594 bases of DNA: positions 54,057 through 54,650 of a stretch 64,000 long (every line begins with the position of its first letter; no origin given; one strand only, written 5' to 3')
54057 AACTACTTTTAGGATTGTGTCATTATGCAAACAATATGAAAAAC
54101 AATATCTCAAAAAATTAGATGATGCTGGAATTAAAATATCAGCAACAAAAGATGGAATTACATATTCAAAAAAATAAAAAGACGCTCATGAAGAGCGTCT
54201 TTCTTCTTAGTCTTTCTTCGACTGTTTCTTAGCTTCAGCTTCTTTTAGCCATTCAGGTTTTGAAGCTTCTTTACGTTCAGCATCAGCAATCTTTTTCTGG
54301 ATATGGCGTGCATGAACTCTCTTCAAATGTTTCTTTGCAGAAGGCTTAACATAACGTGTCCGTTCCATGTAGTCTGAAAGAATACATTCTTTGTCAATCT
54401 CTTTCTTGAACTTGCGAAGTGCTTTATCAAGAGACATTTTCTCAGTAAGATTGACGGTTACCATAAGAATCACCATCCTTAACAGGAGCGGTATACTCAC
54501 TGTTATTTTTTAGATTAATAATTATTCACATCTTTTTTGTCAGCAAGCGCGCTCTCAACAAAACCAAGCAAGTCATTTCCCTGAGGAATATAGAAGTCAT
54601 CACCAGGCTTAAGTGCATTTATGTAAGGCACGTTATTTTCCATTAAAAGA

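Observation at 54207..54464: Phage-encoded ribosomal protein bS21 homologue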

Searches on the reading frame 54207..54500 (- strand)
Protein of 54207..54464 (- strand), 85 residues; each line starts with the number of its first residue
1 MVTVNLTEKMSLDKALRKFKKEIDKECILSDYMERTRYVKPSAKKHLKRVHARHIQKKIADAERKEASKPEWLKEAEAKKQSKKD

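Call 3: search_protein_families(library=pfam, proteins=[window:54207-54464:-, window:54207-54500:-], max_evalue=1)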
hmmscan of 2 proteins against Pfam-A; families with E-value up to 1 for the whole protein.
window:54207-54464:- (85 aa): 1 family
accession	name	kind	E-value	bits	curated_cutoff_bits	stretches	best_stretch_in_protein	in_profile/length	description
PF01165.25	Ribosomal_S21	-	1.1e-11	44.6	27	1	3-53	1-51/55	Ribosomal protein S21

window:54207-54500:- (97 aa): 1 family
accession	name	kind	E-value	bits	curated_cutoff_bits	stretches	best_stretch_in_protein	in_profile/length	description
PF01165.25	Ribosomal_S21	-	8.1e-12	45.1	27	1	15-65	1-51/55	Ribosomal protein S21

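Call 4: search_protein_families(library=ncbifam, proteins=[window:54207-54464:-], max_evalue=1)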
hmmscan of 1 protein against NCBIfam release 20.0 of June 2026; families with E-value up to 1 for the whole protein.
window:54207-54464:- (85 aa): 3 families
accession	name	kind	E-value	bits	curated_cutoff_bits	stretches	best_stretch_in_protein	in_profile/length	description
TIGR00030.1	S21p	equivalog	3.7e-09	36.3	28.95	1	2-54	1-53/58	30S ribosomal protein S21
NF007247.0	PRK09693.1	equivalog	0.027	13.2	576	1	1-76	381-452/502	type I-E CRISPR-associated protein Cse1/CasA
NF009940.0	PRK13403.1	equivalog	0.11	11.3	406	1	12-70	238-298/335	ketol-acid reductoisomerase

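Call 5: search_protein_families(library=phrogs, proteins=[window:54207-54464:-], max_evalue=1)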
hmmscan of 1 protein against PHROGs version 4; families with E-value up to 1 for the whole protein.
window:54207-54464:- (85 aa): 3 families
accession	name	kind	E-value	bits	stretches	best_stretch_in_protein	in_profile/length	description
phrog_21469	-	moron, auxiliary metabolic gene and host takeover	1.4e-07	32.5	1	1-67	1-65/71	ribosomal protein S21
phrog_32506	-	unknown function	0.013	16.7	1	4-52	7-55/86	-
phrog_31942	-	unknown function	0.071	13.7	1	11-84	171-241/249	-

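Call 7: search_dna_similar(query=window:54207-54464:-, collection=phages, mode=protein, max_rows=40, max_evalue=0.001)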
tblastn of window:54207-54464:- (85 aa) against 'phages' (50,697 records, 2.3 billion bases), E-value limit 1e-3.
No match.

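Call 8: find_homologous_proteins(query=window:54207-54464:-, max_evalue=0.001)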
Query window:54207-54464:- (85 aa): 4 proteins with E <= 0.001 among 7 candidates.
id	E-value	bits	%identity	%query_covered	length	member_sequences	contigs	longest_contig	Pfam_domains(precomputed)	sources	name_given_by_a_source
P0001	2.3e-43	163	96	100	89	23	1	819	PF01165.26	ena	-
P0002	1.3e-23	100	78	79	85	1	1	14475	PF01165.26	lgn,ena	-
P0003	1.1e-22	98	75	79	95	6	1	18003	PF01165.26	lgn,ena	-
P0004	2.1e-16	78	65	80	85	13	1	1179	PF01165.26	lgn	-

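Call 22: find_encoding_contigs(protein=P0003, flank=10000, max_places=3)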
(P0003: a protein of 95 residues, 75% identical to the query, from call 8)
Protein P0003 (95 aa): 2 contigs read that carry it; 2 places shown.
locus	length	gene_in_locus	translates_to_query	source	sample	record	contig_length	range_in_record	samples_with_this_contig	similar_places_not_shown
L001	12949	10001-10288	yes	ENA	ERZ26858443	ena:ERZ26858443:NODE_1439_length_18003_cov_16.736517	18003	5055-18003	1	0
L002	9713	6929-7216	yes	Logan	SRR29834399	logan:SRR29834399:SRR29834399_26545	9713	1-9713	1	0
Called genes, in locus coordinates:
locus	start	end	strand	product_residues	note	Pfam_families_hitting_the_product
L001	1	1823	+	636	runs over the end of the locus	-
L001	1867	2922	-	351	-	-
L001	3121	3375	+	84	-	-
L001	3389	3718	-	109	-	-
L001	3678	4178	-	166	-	-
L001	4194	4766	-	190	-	-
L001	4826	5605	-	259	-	PF13529:Peptidase_C39_2 (faint)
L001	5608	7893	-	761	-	-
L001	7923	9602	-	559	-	-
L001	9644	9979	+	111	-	-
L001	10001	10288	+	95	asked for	PF01165:Ribosomal_S21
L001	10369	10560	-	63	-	-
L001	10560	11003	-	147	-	PF00383:dCMP_cyt_deam_1, PF14437:MafB19-deam, PF14439:Bd3614-deam (weak)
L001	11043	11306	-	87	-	-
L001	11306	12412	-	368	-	PF01653:DNA_ligase_aden, PF03120:OB_DNA_ligase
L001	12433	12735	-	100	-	-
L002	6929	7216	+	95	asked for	PF01165:Ribosomal_S21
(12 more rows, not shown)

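Call 23: find_encoding_contigs(protein=P0002, flank=10000, max_places=3)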
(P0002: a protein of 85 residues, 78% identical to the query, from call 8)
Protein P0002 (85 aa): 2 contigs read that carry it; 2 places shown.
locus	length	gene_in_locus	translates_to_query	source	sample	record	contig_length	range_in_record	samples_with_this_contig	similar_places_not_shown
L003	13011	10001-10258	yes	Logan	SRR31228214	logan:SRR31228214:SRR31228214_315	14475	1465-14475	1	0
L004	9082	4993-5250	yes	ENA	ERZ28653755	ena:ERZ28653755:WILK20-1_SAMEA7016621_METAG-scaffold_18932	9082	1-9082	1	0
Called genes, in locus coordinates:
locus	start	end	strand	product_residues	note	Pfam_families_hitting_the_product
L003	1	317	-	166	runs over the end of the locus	-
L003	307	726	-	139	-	PF00583:Acetyltransf_1, PF13673:Acetyltransf_10 (weak), PF13508:Acetyltransf_7 (weak)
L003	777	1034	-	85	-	-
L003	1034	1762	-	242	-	-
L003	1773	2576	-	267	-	-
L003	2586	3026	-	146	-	-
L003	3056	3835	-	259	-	PF13529:Peptidase_C39_2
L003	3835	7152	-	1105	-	-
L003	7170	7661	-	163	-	-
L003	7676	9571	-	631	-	-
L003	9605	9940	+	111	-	-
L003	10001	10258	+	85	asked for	PF01165:Ribosomal_S21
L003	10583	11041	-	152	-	PF00383:dCMP_cyt_deam_1, PF14437:MafB19-deam, PF14439:Bd3614-deam (weak)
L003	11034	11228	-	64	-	-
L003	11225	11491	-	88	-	-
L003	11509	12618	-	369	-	PF01653:DNA_ligase_aden, PF03120:OB_DNA_ligase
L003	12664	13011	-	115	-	?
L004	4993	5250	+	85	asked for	PF01165:Ribosomal_S21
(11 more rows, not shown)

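Call 24: search_protein_representatives(protein=window:54207-54464:-)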
Query: 85 residues. Proteins with E-value up to 0.001 (for the whole library): 53; up to 1e-10: 1; up to 1e-30: 0. The best 53 are listed.
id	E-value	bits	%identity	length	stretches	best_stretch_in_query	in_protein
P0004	6.8e-17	77.5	63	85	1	2-71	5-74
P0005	3.2e-09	53.2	54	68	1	16-72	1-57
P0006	7.0e-09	52.1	54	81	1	8-64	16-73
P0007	3.7e-08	49.8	53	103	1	12-71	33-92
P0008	1.9e-07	47.6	45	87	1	10-67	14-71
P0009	6.4e-07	45.9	50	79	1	1-67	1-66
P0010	7.7e-07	45.6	44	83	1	8-66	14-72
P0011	1.4e-06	44.8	51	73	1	10-60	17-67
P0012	2.1e-06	44.3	46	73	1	2-58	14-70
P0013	3.7e-06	43.5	44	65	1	1-59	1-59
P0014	3.9e-06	43.4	43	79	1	8-68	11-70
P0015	4.1e-06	43.3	43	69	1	1-54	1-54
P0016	7.6e-06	42.5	44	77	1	2-53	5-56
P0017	1.0e-05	42.1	43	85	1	8-66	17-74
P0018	2.4e-05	40.9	37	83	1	2-64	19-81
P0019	3.5e-05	40.4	44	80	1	1-57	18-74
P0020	5.3e-05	39.8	42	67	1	1-59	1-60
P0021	6.4e-05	39.5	36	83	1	1-58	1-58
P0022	6.8e-05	39.5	43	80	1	10-69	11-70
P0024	1.1e-04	38.8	40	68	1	1-60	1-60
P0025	1.2e-04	38.7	38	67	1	1-55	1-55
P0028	1.6e-04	38.3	40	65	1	1-63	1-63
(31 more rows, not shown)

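Call 25: search_solved_structures(query=window:54207-54464:-, max_evalue=1, show_alignments=4)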
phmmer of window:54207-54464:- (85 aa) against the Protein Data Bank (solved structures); distinct sequences matched with E-value up to 1: 28.
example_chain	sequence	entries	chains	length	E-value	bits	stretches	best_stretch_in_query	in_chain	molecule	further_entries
8fmw_U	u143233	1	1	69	7.4e-06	29.8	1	1-61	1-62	30S ribosomal protein S21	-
9hig_U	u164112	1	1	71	1.4e-05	28.9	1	3-64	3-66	Small ribosomal subunit protein bS21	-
6v39_u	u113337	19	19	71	4.1e-05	27.4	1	3-61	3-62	30S ribosomal protein S21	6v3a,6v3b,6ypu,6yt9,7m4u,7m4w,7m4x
9h90_u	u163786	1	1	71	9.6e-05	26.2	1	3-61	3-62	30S ribosomal protein S21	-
7unr_u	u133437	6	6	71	0.0002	25.2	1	3-64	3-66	30S ribosomal protein S21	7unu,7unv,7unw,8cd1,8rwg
5myj_AU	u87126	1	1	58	0.0002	25.2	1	8-55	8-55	30S ribosomal protein S21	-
7jil_z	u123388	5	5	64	0.00041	24.2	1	4-57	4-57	30S ribosomal protein S21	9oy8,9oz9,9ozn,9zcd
8rd8_NV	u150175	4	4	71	0.00045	24.1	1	3-59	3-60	Small ribosomal subunit protein bS21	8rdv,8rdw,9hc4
9t0z_U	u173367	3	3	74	0.00062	23.7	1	4-60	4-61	Small ribosomal subunit protein bS21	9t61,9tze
10fz_U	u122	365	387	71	0.00087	23.2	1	3-61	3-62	Small ribosomal subunit protein bS21 | 30S ribosomal protein S21 | 30S ribosomal protein S2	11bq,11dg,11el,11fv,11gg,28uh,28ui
7qv1_b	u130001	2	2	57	0.0013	22.6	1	8-53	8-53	30S ribosomal protein S21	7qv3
3j9z_SU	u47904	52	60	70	0.0013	22.6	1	5-61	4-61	30S ribosomal protein S21 | Small ribosomal subunit protein bS21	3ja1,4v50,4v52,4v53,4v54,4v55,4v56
6fxc_Au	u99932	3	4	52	0.0015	22.5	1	9-53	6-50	30S ribosomal protein S21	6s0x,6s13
5nd8_u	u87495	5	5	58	0.0021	22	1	8-53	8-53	30S ribosomal protein S21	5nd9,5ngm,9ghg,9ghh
28nt_u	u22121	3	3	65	0.0022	22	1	2-51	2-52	Small ribosomal subunit protein bS21B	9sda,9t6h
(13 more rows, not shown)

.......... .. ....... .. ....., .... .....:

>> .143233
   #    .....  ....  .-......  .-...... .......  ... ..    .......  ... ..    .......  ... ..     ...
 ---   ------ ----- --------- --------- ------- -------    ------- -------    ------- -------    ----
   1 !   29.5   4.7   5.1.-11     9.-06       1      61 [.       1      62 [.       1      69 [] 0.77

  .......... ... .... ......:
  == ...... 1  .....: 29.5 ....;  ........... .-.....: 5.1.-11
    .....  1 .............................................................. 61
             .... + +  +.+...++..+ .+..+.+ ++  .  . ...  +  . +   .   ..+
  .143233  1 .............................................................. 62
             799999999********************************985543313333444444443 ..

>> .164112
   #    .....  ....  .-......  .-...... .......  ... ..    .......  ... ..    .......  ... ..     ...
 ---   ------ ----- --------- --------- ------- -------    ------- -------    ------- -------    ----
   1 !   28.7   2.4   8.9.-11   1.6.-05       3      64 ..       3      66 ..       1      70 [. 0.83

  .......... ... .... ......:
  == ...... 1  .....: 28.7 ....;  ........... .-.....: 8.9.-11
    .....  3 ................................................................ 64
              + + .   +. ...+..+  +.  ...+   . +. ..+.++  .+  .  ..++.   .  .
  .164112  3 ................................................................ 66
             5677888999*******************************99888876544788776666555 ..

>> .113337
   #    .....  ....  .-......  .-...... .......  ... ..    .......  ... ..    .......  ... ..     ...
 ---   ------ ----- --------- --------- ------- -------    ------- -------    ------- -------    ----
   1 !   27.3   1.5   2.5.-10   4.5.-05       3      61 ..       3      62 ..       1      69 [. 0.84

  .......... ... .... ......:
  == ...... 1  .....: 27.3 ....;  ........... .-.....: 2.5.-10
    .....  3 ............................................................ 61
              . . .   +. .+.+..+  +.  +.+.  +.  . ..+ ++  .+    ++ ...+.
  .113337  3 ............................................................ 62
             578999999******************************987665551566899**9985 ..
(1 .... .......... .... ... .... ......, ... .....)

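Call 26: list_cluster_members(proteins=[P0005, P0006, P0007, P0008, P0009, P0010, P0011, P0012, P0013, P0014])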
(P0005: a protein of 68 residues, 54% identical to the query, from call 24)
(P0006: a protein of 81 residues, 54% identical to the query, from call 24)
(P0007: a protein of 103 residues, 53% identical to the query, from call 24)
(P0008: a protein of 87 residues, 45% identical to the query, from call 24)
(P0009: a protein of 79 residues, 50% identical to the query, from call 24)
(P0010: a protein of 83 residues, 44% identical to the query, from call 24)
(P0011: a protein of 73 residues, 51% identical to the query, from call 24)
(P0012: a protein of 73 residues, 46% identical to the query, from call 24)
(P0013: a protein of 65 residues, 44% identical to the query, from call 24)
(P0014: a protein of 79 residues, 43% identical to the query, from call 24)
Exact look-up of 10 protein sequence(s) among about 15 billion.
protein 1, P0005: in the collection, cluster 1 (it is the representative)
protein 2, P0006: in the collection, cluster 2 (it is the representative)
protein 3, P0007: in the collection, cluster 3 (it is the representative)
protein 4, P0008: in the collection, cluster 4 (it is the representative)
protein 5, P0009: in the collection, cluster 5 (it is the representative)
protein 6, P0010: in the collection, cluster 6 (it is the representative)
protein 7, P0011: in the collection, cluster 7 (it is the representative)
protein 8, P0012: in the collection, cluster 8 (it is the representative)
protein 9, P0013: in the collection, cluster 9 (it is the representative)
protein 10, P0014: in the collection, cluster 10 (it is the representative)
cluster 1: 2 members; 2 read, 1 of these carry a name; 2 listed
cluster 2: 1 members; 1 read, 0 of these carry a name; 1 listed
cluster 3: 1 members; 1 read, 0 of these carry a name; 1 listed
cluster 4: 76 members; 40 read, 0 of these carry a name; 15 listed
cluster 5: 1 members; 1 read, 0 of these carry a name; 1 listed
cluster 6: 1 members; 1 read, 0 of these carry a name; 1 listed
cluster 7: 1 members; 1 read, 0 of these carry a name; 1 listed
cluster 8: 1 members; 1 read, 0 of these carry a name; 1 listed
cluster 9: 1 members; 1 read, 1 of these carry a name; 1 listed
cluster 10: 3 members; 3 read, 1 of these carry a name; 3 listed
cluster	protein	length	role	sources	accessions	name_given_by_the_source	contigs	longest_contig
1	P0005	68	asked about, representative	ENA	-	-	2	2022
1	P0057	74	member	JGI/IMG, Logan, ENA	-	ribosomal protein S21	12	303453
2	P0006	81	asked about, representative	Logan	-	-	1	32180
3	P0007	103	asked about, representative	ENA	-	-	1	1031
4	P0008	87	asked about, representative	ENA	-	-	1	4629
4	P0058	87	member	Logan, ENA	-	-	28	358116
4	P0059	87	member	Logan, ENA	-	-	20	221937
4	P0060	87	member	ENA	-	-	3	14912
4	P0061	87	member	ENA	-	-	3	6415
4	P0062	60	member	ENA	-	-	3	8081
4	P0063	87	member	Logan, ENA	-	-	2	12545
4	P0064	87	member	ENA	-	-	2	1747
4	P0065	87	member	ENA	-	-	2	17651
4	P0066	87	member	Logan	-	-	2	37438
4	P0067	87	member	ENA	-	-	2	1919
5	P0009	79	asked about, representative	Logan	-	-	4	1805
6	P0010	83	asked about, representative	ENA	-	-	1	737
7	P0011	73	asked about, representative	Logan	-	-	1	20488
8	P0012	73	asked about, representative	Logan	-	-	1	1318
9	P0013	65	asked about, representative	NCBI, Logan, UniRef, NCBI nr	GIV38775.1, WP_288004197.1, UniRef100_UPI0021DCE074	MAG: 30S ribosomal protein S21 [Thermonema sp.] | 30S ribosomal protein S21 n=1 Tax=Thermonema sp. TaxID=2231181 RepID=UPI0021DCE074 | 30S ribosomal protein S21 [Thermonema sp.]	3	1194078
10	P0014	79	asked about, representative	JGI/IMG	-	small subunit ribosomal protein S21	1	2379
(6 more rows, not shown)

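Call 33: find_related_loci(query=window:54207-54464:-, collection=viral_contigs, flank=10000)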
Query window:54207-54464:- (85 aa) in viral_contigs; peptide patterns used: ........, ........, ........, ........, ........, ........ (x = any residue, [..] = any of these).
79 stretches matched a pattern, but none encodes a relative of the query by tblastn (E <= 1e-3).

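Call 35: find_encoding_contigs(protein=P0057, flank=10000, max_places=2)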
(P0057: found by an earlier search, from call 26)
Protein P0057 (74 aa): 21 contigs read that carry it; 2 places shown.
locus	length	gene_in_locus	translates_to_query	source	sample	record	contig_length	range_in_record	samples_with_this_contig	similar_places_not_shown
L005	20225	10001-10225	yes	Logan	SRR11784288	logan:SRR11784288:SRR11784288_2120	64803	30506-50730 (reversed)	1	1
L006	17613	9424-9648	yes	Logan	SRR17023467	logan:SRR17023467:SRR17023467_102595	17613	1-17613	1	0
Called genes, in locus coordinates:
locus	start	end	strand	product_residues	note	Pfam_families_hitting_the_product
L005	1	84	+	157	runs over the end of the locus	-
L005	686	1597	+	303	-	-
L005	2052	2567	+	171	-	-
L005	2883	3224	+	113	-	-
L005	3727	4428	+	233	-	-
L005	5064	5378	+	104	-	-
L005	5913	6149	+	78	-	-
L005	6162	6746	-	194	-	-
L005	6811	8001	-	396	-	-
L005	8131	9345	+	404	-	-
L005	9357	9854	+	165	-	-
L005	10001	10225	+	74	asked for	PF01165:Ribosomal_S21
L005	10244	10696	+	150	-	-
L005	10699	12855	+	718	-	-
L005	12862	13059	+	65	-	-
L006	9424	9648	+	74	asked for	PF01165:Ribosomal_S21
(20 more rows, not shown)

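Call 36: find_encoding_contigs(protein=P0058, flank=10000, max_places=2)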
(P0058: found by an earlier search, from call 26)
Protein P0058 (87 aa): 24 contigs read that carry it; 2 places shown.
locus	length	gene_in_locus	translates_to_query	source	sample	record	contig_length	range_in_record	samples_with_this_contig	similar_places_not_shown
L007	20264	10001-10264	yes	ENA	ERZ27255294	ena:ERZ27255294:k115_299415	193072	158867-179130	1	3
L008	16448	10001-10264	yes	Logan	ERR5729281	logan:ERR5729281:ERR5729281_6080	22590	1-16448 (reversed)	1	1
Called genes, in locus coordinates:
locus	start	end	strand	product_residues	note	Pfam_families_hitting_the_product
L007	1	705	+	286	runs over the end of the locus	PF04055:Radical_SAM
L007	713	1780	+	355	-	-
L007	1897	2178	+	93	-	-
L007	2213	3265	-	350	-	PF00990:GGDEF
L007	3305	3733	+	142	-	-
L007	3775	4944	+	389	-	-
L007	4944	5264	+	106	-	-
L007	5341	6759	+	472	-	-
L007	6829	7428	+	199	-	-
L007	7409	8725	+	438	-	PF00041:fn3 (weak)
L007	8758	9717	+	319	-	PF02739:5_3_exonuc_N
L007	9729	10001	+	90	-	-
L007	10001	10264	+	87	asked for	PF01165:Ribosomal_S21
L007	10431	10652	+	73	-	-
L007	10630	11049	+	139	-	-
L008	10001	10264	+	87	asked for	PF01165:Ribosomal_S21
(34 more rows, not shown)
